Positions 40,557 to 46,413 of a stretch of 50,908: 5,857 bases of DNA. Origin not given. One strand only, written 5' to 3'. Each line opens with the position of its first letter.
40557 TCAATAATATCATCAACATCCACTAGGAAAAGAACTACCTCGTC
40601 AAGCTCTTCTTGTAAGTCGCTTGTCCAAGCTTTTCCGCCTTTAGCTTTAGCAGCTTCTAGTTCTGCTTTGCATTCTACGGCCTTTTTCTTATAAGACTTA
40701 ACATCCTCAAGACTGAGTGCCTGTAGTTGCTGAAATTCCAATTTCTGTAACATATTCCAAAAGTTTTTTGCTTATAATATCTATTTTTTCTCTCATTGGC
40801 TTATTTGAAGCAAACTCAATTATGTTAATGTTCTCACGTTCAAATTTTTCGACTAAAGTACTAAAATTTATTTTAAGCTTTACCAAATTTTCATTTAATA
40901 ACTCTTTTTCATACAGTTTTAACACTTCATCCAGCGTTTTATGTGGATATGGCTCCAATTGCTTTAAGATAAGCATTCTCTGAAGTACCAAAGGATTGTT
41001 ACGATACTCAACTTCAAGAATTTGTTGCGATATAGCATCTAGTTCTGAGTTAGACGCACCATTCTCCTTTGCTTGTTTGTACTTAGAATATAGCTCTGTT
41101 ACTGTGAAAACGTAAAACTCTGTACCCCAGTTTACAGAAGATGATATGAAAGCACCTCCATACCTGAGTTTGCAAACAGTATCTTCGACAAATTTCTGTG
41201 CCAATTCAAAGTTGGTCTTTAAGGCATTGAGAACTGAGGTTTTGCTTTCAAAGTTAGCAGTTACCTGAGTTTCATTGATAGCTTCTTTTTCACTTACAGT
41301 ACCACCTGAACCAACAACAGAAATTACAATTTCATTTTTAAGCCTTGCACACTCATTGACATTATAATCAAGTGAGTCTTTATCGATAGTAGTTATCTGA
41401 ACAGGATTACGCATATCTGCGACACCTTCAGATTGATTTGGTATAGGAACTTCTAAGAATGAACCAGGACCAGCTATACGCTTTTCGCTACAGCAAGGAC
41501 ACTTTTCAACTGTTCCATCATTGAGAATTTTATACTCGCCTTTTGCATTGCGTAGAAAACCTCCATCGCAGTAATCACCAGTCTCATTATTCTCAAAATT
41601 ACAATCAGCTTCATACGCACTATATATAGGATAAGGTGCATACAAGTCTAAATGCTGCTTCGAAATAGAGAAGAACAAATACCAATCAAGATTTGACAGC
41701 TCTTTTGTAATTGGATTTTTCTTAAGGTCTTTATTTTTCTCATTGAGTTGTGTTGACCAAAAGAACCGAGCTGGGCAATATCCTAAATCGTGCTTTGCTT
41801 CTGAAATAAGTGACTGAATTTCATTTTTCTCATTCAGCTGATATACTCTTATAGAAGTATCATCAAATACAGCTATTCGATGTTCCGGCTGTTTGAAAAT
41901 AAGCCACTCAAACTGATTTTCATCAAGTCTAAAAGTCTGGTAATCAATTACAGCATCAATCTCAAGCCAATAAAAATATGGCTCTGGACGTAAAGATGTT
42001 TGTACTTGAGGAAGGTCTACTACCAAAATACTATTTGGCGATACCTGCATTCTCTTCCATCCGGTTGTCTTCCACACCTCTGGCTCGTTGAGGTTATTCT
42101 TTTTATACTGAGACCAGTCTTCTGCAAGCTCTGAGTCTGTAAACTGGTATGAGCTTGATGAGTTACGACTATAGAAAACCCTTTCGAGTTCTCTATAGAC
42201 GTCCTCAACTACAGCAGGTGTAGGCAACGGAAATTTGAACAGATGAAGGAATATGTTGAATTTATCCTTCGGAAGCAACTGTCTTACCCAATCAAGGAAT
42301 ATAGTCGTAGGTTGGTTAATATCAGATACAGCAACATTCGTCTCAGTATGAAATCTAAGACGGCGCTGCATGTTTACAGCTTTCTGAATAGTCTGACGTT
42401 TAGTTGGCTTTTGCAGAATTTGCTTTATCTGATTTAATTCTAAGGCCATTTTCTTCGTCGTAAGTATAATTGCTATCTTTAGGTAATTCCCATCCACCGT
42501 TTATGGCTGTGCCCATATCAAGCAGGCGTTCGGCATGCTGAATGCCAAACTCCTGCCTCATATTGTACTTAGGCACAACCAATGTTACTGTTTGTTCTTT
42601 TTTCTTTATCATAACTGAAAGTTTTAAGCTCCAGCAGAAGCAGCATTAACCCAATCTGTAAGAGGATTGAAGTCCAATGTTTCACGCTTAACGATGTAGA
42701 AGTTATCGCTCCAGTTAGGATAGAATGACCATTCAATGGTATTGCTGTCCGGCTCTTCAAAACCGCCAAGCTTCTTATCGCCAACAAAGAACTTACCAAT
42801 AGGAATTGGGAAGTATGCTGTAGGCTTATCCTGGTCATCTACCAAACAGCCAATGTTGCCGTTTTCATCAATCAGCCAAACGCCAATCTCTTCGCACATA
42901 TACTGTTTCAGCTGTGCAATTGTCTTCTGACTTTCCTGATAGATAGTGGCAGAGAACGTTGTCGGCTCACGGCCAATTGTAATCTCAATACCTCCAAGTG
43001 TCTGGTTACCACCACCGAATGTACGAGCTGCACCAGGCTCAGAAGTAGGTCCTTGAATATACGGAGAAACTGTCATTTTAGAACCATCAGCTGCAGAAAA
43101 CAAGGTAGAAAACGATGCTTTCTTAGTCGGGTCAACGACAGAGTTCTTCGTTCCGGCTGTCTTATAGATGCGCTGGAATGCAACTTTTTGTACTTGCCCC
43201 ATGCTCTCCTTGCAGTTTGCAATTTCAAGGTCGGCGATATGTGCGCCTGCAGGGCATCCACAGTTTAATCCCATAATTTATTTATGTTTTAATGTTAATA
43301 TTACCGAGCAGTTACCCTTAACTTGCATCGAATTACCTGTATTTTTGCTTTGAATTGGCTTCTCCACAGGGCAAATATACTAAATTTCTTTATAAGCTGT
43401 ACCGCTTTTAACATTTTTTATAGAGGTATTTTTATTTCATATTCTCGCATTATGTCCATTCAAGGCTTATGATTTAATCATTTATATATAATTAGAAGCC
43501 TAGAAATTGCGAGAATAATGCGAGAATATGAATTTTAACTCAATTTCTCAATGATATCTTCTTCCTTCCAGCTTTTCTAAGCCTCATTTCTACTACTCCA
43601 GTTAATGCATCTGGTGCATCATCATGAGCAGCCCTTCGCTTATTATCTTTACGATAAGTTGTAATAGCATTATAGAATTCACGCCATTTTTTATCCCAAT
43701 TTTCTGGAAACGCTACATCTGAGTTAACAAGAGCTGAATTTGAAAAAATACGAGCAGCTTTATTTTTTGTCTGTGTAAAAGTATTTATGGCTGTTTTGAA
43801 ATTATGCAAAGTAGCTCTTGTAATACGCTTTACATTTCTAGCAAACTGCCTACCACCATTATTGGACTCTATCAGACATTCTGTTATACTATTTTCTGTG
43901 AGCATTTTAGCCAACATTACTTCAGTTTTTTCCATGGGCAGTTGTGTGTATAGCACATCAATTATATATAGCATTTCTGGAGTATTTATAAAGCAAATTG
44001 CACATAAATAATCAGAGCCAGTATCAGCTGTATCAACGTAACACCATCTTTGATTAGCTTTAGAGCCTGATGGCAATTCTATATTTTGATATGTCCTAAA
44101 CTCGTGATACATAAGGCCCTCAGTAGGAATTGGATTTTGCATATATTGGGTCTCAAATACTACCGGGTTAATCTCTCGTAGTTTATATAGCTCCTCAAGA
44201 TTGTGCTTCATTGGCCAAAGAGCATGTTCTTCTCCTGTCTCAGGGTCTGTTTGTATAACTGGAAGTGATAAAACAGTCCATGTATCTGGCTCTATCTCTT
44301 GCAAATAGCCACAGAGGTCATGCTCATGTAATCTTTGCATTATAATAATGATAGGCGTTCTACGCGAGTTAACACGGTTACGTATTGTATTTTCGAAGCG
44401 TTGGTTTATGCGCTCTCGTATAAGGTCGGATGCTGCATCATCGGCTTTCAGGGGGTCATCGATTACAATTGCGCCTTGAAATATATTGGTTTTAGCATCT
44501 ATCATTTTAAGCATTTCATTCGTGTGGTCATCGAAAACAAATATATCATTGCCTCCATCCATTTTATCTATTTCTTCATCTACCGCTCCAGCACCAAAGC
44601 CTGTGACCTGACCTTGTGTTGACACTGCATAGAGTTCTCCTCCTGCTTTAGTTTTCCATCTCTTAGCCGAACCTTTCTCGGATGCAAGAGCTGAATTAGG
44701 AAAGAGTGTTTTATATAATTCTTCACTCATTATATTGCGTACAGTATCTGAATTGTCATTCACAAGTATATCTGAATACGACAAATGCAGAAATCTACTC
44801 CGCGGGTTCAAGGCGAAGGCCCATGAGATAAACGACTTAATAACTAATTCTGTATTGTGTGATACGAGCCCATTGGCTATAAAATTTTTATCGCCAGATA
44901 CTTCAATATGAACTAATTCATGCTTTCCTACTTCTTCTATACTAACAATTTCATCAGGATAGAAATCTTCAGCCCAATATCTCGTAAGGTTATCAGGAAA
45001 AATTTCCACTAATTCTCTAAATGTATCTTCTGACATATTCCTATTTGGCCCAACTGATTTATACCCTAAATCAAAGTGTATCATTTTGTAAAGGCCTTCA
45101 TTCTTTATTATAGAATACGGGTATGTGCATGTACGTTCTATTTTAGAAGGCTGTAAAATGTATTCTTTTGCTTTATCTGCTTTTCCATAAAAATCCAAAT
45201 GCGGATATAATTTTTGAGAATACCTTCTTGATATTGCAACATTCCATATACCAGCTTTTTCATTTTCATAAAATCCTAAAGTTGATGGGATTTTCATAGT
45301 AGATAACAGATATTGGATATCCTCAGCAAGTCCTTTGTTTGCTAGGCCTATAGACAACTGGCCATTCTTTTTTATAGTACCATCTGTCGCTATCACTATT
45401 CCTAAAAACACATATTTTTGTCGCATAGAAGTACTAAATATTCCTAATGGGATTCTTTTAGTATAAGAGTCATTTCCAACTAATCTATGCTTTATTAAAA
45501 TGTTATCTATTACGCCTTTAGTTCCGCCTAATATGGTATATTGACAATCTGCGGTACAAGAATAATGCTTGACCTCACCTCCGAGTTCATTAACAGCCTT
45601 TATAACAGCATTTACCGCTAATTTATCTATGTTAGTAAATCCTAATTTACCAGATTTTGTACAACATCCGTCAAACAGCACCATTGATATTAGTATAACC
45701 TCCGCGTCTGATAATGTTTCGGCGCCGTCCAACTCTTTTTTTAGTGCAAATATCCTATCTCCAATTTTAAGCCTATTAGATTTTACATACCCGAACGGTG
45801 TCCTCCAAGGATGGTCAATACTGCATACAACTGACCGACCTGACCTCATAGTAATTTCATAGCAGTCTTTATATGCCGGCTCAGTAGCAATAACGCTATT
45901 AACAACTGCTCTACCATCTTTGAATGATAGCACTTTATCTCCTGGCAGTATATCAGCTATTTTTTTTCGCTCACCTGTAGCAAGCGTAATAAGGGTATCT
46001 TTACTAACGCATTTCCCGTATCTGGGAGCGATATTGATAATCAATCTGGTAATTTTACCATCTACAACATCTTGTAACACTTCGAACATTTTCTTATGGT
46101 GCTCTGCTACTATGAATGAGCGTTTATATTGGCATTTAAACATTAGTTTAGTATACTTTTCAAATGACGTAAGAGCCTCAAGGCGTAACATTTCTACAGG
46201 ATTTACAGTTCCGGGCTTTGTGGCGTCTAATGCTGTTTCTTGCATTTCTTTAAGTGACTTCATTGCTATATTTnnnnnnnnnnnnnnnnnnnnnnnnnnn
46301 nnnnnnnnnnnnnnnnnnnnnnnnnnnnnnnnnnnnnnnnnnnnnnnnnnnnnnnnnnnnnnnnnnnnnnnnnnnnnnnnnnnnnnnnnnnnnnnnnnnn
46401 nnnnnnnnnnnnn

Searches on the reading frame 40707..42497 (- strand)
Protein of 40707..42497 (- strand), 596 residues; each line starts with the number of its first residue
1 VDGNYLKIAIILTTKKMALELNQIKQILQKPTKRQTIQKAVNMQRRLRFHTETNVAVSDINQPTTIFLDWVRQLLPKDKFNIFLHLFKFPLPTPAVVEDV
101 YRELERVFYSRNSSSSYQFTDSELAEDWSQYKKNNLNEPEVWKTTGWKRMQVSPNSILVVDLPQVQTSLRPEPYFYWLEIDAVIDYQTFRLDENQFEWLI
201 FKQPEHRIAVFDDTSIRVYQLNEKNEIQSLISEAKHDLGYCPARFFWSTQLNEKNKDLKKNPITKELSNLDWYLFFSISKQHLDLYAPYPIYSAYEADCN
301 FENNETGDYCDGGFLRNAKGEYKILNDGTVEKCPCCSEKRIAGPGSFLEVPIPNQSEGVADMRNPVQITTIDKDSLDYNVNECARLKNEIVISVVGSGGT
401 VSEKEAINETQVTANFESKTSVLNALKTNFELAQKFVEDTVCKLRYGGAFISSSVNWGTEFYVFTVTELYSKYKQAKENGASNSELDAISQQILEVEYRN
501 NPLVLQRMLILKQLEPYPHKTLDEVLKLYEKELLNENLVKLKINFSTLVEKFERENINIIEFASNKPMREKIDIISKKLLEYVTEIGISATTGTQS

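Call 20: search_protein_families(library=phrogs, proteins=[window:40707-42497:-], max_evalue=0.0001)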
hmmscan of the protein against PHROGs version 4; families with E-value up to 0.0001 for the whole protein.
window:40707-42497:- (596 aa): 1 family
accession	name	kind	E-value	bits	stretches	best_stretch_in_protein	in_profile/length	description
phrog_7376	-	head and packaging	2.9e-203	677.6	1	17-593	1-574/576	portal protein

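Call 27: search_dna_similar(query=window:40707-42497:-, collection=phages, mode=protein, max_rows=25)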
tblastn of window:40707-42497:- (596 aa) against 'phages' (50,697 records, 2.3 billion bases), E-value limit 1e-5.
Records with a match: 77; places in all: 77; records where one place covers at least 80% of the query: 76.
Best place of each record, by identity: 60-80% 6; <60% 71.
By first word of the organism name: Flavobacterium 32; Bacteroides 31; Parabacteroides 5; Croceibacter 4; Elizabethkingia 1; Alistipes 1; Bacteriophage 1; Pseudanabaena 1; Rhodobacteraceae 1.
By host as written in the record: Flavobacterium psychrophilum 950106-1/1 13; Flavobacterium psychrophilum FPS-F15 6; Bacteroides fragilis 5; Croceibacter atlanticus HTCC2559 4; Bacteroides fragilis DA503 3; Bacteroides fragilis DA486 3; Bacteroides fragilis CSC10 3; - 3; and 29 more.
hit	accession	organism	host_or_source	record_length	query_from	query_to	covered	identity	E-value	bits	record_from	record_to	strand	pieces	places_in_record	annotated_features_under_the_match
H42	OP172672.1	Bacteroides phage BF503P4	Bacteroides fragilis DA503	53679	1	585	98%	75.2%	0e+0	859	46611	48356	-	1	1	hypothetical protein (x2)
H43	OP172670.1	Bacteroides phage BF503P1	Bacteroides fragilis DA503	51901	1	585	98%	75.0%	0e+0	858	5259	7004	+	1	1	hypothetical protein (x3)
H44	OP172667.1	Bacteroides phage BF486P2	Bacteroides fragilis DA486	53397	1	585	98%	75.0%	0e+0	858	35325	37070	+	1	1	hypothetical protein (x2)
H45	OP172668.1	Bacteroides phage BF486P3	Bacteroides fragilis DA486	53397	1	585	98%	75.0%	0e+0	858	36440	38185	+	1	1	hypothetical protein (x2)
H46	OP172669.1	Bacteroides phage BF494P1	Bacteroides fragilis DA494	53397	1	585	98%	75.0%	0e+0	858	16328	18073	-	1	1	hypothetical protein (x2)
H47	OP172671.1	Bacteroides phage BF503P2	Bacteroides fragilis DA503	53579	1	585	98%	75.0%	0e+0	857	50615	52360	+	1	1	hypothetical protein (x2)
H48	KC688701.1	Croceibacter phage P2559Y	Croceibacter atlanticus HTCC2559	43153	3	593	99%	52.9%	0e+0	621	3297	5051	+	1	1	putative phage capsid protein | hypothetical protein (x2)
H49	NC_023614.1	Croceibacter phage P2559Y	Croceibacter atlanticus HTCC2559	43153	3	593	99%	52.9%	0e+0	621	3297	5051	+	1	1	portal protein | hypothetical protein (x2)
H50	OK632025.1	Elizabethkingia phage TCUEAP2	Elizabethkingia anophelis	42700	3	585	98%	50.7%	0e+0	578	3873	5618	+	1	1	major protein 3 | hypothetical protein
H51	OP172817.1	Parabacteroides phage PD691P4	Parabacteroides distasonis DA691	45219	3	596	100%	48.8%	0e+0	583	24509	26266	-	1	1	hypothetical protein (x2)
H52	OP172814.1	Parabacteroides phage PD482P1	Parabacteroides distasonis DA482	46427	19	596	97%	49.9%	0e+0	587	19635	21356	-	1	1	hypothetical protein (x3)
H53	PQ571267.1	Bacteroides phage BKO1-3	Bacteroides koreensis HM3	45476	3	585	98%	49.1%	8e-179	566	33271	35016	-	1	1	portal protein | hypothetical protein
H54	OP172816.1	Parabacteroides phage PD691P3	Parabacteroides distasonis DA691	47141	19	583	95%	50.6%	0e+0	588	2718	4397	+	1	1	hypothetical protein (x2)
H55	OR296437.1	Bacteroides phage C1_85S2P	Bacteroides uniformis MB20-85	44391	3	585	98%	48.5%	1e-178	566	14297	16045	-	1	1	portal protein | inner membrane protein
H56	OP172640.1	Alistipes phage AS73P1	Alistipes shahii DA73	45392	3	585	98%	48.5%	2e-177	563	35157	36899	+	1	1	hypothetical protein (x3)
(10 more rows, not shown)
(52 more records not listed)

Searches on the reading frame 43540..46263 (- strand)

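Call 21: search_protein_families(library=phrogs, proteins=[window:43540-46263:-], max_evalue=0.0001)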
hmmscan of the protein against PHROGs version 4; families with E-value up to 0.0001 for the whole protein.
window:43540-46263:- (907 aa): 5 families
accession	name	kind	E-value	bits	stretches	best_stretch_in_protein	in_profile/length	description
phrog_38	-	head and packaging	5.7e-88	297.4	3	599-902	406-711/760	terminase large subunit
phrog_30251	-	head and packaging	1.5e-58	199.7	1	565-883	130-449/799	terminase large subunit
phrog_4758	-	head and packaging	1.4e-56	192.6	2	471-675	71-241/243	terminase large subunit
phrog_5573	-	head and packaging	2.4e-33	116.6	1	660-904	10-244/250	terminase large subunit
phrog_30356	-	DNA, RNA and nucleotide metabolism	8.4e-06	25.1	0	81-151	381-448/823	helicase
